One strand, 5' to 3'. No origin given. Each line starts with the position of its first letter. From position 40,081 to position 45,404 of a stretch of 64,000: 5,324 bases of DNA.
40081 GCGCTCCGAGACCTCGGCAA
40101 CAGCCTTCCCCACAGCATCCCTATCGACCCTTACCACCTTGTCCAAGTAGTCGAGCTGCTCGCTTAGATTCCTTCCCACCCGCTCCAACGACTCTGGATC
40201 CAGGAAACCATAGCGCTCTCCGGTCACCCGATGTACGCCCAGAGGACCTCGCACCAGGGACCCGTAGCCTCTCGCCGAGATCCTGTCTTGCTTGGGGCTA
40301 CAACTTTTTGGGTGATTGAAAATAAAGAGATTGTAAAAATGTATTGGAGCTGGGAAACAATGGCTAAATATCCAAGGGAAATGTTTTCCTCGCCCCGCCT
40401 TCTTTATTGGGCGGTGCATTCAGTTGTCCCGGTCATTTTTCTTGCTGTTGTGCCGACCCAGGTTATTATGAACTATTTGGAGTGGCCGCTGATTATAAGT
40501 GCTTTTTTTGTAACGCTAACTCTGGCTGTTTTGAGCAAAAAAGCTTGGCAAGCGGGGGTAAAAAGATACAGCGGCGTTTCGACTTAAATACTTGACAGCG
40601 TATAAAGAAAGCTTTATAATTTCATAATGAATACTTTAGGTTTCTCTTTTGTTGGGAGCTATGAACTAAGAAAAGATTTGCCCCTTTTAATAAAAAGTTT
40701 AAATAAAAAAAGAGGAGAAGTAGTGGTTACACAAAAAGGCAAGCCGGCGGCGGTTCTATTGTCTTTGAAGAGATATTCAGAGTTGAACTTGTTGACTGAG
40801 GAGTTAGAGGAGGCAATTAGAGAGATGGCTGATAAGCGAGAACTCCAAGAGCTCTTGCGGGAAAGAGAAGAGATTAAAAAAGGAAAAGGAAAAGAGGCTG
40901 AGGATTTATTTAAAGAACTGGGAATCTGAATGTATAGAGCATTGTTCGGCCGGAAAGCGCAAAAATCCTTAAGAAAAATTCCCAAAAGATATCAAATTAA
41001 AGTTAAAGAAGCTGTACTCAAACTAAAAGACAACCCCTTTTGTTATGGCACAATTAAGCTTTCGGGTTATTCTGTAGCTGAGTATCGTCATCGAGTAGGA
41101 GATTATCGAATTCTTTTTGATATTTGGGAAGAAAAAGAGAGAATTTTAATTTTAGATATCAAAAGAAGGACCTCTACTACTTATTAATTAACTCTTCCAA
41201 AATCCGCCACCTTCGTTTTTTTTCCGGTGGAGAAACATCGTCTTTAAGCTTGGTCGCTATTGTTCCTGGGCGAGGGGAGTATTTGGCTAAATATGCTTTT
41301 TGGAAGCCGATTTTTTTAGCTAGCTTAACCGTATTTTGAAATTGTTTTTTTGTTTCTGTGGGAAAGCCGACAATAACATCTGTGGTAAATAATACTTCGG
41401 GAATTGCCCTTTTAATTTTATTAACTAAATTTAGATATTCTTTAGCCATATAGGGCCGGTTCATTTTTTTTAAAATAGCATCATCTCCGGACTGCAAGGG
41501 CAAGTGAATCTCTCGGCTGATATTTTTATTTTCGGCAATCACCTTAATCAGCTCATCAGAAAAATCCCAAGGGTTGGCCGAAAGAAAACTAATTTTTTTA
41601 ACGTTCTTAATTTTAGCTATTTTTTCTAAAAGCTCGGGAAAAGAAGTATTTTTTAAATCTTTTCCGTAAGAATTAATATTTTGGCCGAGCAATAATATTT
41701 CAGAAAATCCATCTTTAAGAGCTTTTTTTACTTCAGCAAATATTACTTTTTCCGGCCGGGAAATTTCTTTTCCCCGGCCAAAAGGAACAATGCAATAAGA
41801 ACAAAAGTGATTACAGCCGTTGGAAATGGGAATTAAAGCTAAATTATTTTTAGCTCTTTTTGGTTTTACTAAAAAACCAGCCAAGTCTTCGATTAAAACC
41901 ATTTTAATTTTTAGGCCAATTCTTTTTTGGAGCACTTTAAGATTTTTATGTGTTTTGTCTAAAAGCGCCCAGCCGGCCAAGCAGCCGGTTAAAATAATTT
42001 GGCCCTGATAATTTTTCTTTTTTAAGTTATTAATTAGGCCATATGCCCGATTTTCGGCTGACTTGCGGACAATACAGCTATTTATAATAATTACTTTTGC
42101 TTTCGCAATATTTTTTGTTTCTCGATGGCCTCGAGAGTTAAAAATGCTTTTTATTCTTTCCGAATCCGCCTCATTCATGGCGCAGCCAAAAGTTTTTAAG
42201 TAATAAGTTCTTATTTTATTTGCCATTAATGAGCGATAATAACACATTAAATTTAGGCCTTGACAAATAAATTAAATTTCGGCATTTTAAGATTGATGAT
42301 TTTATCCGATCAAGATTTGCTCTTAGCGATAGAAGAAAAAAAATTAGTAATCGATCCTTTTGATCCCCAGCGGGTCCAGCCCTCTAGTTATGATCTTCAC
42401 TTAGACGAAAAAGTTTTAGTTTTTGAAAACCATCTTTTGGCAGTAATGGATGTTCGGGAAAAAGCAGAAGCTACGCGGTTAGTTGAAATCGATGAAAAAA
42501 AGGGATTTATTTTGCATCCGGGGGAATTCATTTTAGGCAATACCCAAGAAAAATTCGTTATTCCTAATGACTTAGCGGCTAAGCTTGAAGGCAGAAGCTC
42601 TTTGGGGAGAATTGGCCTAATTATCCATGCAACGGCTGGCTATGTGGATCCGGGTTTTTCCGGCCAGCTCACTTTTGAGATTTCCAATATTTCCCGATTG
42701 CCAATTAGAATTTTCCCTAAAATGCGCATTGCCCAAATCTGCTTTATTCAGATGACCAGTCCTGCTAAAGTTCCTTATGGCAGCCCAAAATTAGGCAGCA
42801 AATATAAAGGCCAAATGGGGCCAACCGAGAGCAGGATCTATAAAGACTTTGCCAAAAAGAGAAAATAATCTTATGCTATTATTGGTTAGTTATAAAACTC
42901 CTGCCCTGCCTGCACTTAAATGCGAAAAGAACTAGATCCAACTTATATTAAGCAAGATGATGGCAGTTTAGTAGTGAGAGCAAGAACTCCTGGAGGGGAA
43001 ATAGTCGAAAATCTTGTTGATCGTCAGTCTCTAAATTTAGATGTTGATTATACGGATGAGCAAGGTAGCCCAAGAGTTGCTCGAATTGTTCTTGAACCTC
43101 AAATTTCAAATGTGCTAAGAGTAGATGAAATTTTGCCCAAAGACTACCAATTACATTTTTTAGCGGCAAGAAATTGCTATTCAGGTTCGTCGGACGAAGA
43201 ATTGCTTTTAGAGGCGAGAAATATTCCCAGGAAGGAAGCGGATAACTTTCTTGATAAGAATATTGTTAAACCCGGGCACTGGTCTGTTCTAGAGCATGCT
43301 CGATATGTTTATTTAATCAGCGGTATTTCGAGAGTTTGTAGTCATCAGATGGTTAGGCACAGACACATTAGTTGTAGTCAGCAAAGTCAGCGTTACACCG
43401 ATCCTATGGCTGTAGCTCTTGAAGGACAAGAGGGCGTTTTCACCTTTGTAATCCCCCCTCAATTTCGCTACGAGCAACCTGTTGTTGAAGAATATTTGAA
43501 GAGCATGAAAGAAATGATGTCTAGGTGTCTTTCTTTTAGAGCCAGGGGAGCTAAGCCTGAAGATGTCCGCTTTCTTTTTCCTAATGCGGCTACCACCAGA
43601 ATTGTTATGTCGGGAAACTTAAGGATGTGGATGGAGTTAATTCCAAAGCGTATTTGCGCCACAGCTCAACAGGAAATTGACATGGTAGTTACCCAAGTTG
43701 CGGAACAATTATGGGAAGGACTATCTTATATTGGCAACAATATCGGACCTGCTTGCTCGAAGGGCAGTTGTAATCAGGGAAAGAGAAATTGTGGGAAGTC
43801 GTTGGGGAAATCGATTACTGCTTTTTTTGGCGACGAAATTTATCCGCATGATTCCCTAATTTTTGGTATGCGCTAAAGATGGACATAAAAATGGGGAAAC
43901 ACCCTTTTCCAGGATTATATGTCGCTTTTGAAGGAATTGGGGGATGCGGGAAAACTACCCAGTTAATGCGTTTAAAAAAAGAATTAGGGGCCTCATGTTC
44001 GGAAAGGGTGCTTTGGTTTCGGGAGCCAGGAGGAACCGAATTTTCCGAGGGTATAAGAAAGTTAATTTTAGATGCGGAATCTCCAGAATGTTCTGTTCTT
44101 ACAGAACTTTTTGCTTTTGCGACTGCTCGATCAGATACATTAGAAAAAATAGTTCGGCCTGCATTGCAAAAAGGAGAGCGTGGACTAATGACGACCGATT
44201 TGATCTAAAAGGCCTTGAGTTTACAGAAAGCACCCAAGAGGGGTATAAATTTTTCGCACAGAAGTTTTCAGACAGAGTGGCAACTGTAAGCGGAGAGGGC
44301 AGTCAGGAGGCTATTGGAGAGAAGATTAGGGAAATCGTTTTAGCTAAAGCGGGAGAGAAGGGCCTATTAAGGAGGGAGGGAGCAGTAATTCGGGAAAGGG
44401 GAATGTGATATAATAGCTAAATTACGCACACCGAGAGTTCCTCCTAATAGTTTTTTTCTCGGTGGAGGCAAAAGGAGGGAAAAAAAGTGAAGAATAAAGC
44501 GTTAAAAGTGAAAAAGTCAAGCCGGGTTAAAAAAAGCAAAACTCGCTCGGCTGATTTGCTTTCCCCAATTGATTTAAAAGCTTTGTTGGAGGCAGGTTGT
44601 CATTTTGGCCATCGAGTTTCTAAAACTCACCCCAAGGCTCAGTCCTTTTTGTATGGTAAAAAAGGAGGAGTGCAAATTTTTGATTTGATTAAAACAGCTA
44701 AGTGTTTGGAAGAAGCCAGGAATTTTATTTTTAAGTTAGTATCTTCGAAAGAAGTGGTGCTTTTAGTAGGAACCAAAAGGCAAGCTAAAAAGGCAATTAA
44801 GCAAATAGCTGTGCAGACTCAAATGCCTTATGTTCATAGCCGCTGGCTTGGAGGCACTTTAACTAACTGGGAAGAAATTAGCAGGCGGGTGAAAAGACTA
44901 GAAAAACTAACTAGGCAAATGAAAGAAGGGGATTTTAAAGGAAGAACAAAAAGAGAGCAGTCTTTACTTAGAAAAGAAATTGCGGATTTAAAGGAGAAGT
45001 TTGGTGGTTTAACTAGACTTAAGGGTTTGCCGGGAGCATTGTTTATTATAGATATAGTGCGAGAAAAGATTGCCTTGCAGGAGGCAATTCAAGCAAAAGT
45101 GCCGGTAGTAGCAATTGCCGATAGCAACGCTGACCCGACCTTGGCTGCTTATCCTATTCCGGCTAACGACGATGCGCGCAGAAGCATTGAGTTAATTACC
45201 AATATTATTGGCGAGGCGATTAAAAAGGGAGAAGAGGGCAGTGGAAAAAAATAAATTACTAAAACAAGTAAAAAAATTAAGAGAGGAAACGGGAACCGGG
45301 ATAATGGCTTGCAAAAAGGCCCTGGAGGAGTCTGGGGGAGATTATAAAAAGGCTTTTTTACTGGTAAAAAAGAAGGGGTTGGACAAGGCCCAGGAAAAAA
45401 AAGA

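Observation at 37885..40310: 2.4-kb GC-rich foreign island carrying truncated metalloprotease and primase zinc-finger genes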

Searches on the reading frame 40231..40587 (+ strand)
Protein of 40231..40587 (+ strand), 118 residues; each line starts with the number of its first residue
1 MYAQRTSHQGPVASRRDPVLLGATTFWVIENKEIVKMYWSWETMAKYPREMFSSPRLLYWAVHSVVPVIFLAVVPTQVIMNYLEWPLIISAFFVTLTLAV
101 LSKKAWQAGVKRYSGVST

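Call 8: search_protein_families(library=pfam, proteins=[window:40231-40587:+], max_evalue=1)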
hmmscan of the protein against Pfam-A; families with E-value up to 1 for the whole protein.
window:40231-40587:+ (118 aa): 1 family
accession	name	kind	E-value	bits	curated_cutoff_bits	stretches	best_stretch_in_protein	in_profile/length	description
PF06182.17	ABC2_membrane_6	-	8.7e-13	49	22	1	20-115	133-227/229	ABC-2 family transporter protein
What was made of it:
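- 40297..40305 (.): Right junction, with a 9-nt zone of uncertainty. The ABC-2 Pfam alignment starts nominally at 40288 (call 8).
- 40306..40587 (+): 3' fragment of an ABC-2 family permease gene (a pseudogene) of host-like composition, truncated at the same junction. Pfam ABC2_membrane_6 at E 8.7e-13, profile positions 133-227 of 229 only (call 8).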

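Call 49: find_related_loci(query=window:40288-40584:+, collection=metagenome_contigs, flank=6000)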
Query window:40288-40584:+ (99 aa) in metagenome_contigs; peptide patterns used: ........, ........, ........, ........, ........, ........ (x = any residue, [..] = any of these).
72 stretches matched a pattern, but none encodes a relative of the query by tblastn (E <= 1e-3).

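Call 54: search_protein_families(library=ncbifam, proteins=[window:40231-40587:+], max_evalue=0.01)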
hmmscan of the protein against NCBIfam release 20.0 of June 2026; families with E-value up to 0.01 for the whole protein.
window:40231-40587:+ (118 aa): 0 families

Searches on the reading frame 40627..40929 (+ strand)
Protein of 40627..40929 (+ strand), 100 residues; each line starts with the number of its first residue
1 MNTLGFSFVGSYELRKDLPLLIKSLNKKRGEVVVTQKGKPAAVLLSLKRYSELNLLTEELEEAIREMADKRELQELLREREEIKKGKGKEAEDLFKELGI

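Call 8: search_protein_families(library=pfam, proteins=[window:40627-40929:+], max_evalue=1)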
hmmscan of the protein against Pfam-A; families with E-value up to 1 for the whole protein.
window:40627-40929:+ (100 aa): 4 families
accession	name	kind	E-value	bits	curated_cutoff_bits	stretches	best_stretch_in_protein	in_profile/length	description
PF02604.26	PhdYeFM_antitox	-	1.2e-08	35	29.8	1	11-72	6-66/74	Antitoxin Phd_YefM, type II toxin-antitoxin system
PF01145.31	Band_7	-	0.002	18.6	23.6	1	39-99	73-134/176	SPFH domain / Band 7 family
PF11625.14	DUF3253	-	0.064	13.9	22.1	1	27-42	53-68/81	Protein of unknown function (DUF3253)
PF01535.26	PPR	-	0.6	10.9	25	0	84-98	12-26/31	PPR repeat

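Call 12: find_encoding_contigs(protein=window:40627-40929:+, flank=10000, max_places=10)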
Protein window:40627-40929:+ (100 aa): no gene with exactly this product is on record in the collection.

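Call 37: search_protein_families(library=padloc, proteins=[window:40627-40929:+], max_evalue=0.01)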
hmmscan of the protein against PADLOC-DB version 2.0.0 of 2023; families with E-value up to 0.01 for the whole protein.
window:40627-40929:+ (100 aa): 0 families

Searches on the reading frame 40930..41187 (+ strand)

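Call 8: search_protein_families(library=pfam, proteins=[window:40930-41187:+], max_evalue=1)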
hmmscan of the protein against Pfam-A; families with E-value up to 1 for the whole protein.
window:40930-41187:+ (85 aa): 2 families
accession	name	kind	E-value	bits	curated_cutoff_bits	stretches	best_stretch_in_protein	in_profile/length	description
PF05016.21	ParE_toxin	-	1.3e-08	35.8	23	1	6-80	3-85/89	ParE toxin of type II toxin-antitoxin system, parDE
PF05813.17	Orthopox_F7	-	0.19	12.3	25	1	58-82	48-72/80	Orthopoxvirus F7 protein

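Call 37: search_protein_families(library=padloc, proteins=[window:40930-41187:+], max_evalue=0.01)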
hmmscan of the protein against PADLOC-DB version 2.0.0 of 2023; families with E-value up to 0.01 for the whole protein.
window:40930-41187:+ (85 aa): 0 families

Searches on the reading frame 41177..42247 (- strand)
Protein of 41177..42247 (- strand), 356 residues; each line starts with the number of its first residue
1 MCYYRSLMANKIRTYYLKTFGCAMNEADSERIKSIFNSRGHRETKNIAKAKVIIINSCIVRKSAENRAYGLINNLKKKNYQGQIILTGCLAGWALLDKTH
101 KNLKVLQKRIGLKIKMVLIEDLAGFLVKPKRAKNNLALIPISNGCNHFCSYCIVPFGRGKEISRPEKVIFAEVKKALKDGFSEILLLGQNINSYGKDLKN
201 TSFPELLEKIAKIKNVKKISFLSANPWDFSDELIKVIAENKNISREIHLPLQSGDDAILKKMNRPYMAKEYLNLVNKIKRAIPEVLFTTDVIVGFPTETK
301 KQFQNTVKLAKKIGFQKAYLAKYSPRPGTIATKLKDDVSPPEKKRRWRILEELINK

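Call 21: search_protein_families(library=pfam, proteins=[window:41177-42247:-], max_evalue=0.001)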
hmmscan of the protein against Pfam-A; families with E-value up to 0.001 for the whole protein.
window:41177-42247:- (356 aa): 2 families
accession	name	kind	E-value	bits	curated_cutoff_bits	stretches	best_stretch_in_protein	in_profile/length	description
PF04055.27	Radical_SAM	-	2.7e-27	96.4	29.5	1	139-310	1-166/166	Radical SAM superfamily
PF00919.26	UPF0004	-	7.3e-22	77.7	27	1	15-92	2-80/98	Uncharacterized protein family UPF0004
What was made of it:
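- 41177..42247 (-): Host miaB-like radical-SAM methylthiotransferase gene (right flank), intact. In relatives it is the gene immediately upstream of murB. Pfam UPF0004 + Radical_SAM (call 21).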

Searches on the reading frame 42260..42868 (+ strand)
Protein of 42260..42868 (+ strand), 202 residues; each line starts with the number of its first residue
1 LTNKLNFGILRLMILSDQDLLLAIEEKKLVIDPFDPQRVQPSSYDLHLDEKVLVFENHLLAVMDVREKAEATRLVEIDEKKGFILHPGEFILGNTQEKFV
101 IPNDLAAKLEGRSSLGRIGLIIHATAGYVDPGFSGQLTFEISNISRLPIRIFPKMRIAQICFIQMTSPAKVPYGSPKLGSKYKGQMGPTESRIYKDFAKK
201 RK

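Call 21: search_protein_families(library=pfam, proteins=[window:42260-42868:+], max_evalue=0.001)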
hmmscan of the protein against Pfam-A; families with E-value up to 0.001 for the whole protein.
window:42260-42868:+ (202 aa): 4 families
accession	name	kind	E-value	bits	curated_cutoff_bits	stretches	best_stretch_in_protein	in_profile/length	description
PF22769.1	DCD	-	4.6e-49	166.9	27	1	14-165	1-153/153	dCTP deaminase-like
PF06559.16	DCD_N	-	2.1e-12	47.6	21.4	1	14-163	4-161/164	2'-deoxycytidine 5'-triphosphate deaminase (DCD) N-terminal domain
PF00692.24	dUTPase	-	5.6e-09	36.3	22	1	82-167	23-106/129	dUTPase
PF22569.1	DCD_C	-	5.4e-08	32.8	22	1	75-185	70-184/192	2'-deoxycytidine 5'-triphosphate deaminase (DCD), C-terminal domain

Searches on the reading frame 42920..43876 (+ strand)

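Call 21: search_protein_families(library=pfam, proteins=[window:42920-43876:+], max_evalue=0.001)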
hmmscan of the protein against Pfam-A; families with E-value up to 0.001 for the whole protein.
window:42920-43876:+ (318 aa): 1 family
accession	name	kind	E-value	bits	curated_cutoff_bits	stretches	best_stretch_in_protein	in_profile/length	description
PF02511.20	Thy1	-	3.8e-46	157.7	24.8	1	76-265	10-186/191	Thymidylate synthase complementing protein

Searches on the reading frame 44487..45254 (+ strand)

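Call 21: search_protein_families(library=pfam, proteins=[window:44487-45254:+], max_evalue=0.001)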
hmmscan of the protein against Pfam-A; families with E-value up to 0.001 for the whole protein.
window:44487-45254:+ (255 aa): 1 family
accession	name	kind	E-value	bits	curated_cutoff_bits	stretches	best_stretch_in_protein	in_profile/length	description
PF00318.25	Ribosomal_S2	-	2.8e-76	256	26.1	1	33-248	1-216/216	Ribosomal protein S2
